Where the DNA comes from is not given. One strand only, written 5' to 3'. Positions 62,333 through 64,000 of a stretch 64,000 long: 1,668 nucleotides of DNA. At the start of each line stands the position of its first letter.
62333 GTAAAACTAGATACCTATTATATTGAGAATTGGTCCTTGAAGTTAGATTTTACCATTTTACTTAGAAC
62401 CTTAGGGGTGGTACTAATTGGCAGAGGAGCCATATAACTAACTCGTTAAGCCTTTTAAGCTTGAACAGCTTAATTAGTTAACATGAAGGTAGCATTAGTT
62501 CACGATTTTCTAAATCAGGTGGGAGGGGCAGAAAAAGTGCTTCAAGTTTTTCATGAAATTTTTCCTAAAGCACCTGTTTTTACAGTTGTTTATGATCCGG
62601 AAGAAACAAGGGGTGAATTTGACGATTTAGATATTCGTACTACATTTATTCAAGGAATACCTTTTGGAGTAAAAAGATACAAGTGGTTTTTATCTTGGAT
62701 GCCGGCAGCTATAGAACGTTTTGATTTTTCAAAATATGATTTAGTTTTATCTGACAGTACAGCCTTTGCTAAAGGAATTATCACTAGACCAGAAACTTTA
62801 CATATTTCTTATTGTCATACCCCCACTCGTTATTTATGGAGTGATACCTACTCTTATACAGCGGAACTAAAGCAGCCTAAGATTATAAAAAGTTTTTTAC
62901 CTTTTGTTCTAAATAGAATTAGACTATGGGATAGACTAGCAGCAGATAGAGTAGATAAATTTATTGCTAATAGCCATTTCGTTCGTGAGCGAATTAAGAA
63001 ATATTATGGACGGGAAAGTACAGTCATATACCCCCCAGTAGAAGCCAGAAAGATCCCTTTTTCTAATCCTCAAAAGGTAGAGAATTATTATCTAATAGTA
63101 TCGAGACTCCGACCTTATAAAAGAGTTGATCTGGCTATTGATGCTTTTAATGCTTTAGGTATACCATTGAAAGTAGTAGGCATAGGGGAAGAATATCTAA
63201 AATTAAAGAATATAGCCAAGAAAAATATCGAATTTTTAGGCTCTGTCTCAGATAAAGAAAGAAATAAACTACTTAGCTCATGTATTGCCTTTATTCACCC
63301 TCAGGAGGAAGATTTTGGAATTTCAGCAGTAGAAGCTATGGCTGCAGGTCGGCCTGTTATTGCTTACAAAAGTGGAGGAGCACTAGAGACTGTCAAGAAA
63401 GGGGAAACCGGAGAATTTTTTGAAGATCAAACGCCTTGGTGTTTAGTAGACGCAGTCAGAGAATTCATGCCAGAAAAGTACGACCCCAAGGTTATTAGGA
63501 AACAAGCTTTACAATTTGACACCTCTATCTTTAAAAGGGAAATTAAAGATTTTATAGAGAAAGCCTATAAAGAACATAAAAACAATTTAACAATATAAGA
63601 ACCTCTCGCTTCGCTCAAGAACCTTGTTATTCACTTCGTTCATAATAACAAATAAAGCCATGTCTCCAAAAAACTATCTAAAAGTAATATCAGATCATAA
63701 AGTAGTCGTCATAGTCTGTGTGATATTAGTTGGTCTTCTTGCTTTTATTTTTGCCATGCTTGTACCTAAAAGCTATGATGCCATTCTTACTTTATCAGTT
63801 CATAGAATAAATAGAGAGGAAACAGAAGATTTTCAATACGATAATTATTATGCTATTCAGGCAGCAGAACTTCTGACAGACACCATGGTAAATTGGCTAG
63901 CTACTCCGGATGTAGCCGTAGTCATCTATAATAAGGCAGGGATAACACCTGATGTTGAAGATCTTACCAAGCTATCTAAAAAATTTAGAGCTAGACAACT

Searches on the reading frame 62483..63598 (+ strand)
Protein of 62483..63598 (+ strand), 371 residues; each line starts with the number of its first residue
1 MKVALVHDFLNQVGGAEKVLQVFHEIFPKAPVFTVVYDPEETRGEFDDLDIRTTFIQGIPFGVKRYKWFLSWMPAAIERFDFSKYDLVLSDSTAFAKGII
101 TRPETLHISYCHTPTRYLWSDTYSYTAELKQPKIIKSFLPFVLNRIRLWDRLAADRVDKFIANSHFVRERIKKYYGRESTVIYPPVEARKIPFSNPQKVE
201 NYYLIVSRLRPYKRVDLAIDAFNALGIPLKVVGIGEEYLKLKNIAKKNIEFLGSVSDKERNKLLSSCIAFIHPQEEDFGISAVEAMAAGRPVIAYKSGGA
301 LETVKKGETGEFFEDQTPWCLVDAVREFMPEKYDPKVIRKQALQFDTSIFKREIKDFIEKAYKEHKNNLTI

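Call 13: search_protein_families(library=pfam, proteins=[window:62483-63598:+])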
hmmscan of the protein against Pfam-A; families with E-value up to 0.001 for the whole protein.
window:62483-63598:+ (371 aa): 4 families
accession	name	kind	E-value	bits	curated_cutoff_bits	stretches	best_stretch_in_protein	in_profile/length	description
PF00534.26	Glycos_transf_1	-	2.5e-28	99.2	26.4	1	194-342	9-169/172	Glycosyl transferases group 1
PF13692.12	Glyco_trans_1_4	-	2.6e-20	73.6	27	1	202-328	3-139/142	Glycosyl transferases group 1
PF13439.12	Glyco_transf_4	-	8.3e-12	45.9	28.5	1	13-187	1-167/170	Glycosyltransferase Family 4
PF20706.3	GT4-conflict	-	0.00079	18.9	26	0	256-307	270-323/385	Family 4 Glycosyltransferase in conflict systems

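Call 85: find_homologous_proteins(query=window:62483-63598:+, max_evalue=1e-80)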
Query window:62483-63598:+ (371 aa): 6215 proteins with E <= 1e-80 among 8000 candidates; the best 120 are listed.
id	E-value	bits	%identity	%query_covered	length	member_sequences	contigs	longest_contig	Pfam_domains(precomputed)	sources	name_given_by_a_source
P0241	2.6e-246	834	99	100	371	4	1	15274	PF00534.27,PF13439.13,PF13692.13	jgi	-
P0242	5.6e-217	738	87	98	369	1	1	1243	PF00534.27,PF13439.13,PF13692.13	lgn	-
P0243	4.9e-213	725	85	99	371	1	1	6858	PF00534.27,PF13439.13,PF13692.13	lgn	-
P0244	2.5e-210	716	85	98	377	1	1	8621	PF00534.27,PF13439.13,PF13692.13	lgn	-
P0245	1.2e-209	714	83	100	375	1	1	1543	PF00534.27,PF13439.13,PF13692.13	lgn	-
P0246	3.5e-184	630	74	100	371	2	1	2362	PF00534.27,PF13439.13,PF13692.13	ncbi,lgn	ncbi:MAG: glycosyltransferase [Parcubacteria group bacterium]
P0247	3.7e-183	627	74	99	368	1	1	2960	PF00534.27,PF13439.13,PF13692.13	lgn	-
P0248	1.8e-181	621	72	99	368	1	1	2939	PF00534.27,PF13439.13,PF13692.13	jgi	jgi:glycosyltransferase involved in cell wall biosynthesis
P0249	1.7e-180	618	73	99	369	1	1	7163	PF00534.27,PF13439.13,PF13692.13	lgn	-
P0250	1.9e-179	614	72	99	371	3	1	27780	PF00534.27,PF13439.13,PF13692.13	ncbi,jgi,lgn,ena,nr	ncbi:glycosyltransferase [Patescibacteria group bacterium]|nr:glycosyltransferase [Patescibacteria g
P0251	4.4e-178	610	71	100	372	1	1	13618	PF00534.27,PF13439.13,PF20706.4,PF13692.13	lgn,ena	-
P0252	4.6e-178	610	70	98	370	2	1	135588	PF00534.27,PF13439.13,PF20706.4,PF13692.13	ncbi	-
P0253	7.9e-178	609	71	99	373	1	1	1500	PF00534.27,PF13439.13,PF20706.4,PF13692.13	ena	-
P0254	3.3e-175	600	68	99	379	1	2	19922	PF00534.27,PF13439.13,PF20706.4,PF13692.13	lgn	-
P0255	6.0e-175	600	68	100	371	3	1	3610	PF00534.27,PF13439.13,PF13692.13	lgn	-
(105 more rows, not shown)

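Call 86: find_encoding_contigs(protein=P0241, flank=10000, max_places=2)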
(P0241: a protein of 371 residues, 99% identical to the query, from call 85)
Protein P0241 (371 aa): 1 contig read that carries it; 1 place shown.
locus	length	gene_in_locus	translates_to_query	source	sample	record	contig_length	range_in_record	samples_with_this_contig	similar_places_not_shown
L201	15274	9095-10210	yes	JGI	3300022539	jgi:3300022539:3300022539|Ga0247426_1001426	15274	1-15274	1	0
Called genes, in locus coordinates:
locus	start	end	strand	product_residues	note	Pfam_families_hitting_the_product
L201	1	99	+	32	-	?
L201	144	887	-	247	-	PF02361:CbiQ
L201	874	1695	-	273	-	PF02463:SMC_N (faint), PF00005:ABC_tran, PF13304:AAA_21 (weak)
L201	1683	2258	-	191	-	PF12822:ECF_trnsprt (weak)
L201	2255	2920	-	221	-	PF12802:MarR_2 (weak), PF13545:HTH_Crp_2, PF08279:HTH_11 (faint), PF01047:MarR, PF01982:CTP-dep_RFKase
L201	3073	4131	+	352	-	PF00871:Acetate_kinase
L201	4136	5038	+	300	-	PF00480:ROK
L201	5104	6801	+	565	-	PF01368:DHH, PF02272:DHHA1, PF17768:RecJ_OB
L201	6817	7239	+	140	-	PF00075:RNase_H, PF13456:RVT_3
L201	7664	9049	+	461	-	PF13727:CoA_binding_3, PF02397:Bac_transf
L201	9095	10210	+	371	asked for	PF13439:Glyco_transf_4, PF00534:Glycos_transf_1, PF13692:Glyco_trans_1_4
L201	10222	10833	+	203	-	PF02706:Wzz (weak)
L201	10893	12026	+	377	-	PF13439:Glyco_transf_4, PF00982:Glyco_transf_20 (faint), PF20706:GT4-conflict, PF00534:Glycos_transf_1, PF13692:Glyco_trans_1_4, PF13524:Glyco_trans_1_2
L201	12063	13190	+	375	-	PF13439:Glyco_transf_4, PF20706:GT4-conflict, PF00534:Glycos_transf_1, PF13692:Glyco_trans_1_4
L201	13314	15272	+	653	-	?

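Call 87: find_encoding_contigs(protein=P0243, flank=5000, max_places=2)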
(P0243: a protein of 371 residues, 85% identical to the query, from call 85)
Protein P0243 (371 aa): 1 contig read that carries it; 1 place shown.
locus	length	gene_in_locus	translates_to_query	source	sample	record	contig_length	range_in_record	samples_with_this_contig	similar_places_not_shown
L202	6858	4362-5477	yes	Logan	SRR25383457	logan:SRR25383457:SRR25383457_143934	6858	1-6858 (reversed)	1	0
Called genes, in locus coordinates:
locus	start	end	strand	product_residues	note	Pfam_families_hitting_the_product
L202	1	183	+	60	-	?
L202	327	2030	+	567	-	PF01368:DHH, PF02272:DHHA1, PF17768:RecJ_OB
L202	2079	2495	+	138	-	PF00075:RNase_H, PF13456:RVT_3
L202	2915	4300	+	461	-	PF13727:CoA_binding_3, PF02397:Bac_transf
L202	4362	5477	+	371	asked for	PF13439:Glyco_transf_4, PF00534:Glycos_transf_1, PF13692:Glyco_trans_1_4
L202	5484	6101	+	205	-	PF02706:Wzz (weak)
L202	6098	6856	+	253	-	?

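Call 88: find_encoding_contigs(protein=P0244, flank=5000, max_places=2)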
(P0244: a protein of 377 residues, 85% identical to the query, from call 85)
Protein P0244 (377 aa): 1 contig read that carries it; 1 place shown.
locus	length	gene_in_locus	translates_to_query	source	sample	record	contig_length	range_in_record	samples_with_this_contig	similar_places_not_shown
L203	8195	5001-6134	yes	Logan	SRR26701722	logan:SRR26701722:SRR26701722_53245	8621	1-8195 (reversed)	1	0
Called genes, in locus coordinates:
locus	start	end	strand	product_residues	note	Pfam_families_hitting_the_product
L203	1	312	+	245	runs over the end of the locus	?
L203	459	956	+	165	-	-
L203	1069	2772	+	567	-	PF01368:DHH, PF02272:DHHA1, PF17768:RecJ_OB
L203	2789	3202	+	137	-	PF00075:RNase_H, PF13456:RVT_3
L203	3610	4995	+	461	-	PF13727:CoA_binding_3, PF02397:Bac_transf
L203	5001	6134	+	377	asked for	PF13439:Glyco_transf_4, PF00534:Glycos_transf_1, PF13692:Glyco_trans_1_4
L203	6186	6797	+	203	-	-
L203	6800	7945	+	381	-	PF13439:Glyco_transf_4, PF20706:GT4-conflict, PF00982:Glyco_transf_20 (faint), PF00534:Glycos_transf_1, PF13692:Glyco_trans_1_4, PF13524:Glyco_trans_1_2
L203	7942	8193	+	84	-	?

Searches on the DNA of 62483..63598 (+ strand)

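Call 90: search_with_rna_model(model_id=R1, sources=[L201, L202, L203], max_evalue=1, filters=off)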
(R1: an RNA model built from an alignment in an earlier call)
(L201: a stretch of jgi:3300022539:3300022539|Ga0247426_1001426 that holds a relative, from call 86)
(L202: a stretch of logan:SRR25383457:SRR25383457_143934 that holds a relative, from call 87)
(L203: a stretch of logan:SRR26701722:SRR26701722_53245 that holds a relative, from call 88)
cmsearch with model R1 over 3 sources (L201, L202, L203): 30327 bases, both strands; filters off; matches with E-value up to 1: 1.
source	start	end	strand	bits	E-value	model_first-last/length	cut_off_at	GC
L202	6273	6327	+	69.8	7e-16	1-54/54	no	0.42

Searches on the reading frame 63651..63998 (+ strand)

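Call 13: search_protein_families(library=pfam, proteins=[window:63651-63998:+])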
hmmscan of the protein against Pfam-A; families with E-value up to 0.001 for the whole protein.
window:63651-63998:+ (116 aa): 1 family
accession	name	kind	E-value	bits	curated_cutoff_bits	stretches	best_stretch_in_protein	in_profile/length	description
PF02706.20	Wzz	-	2.4e-07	31.4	25.5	1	8-77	7-80/91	Chain length determinant protein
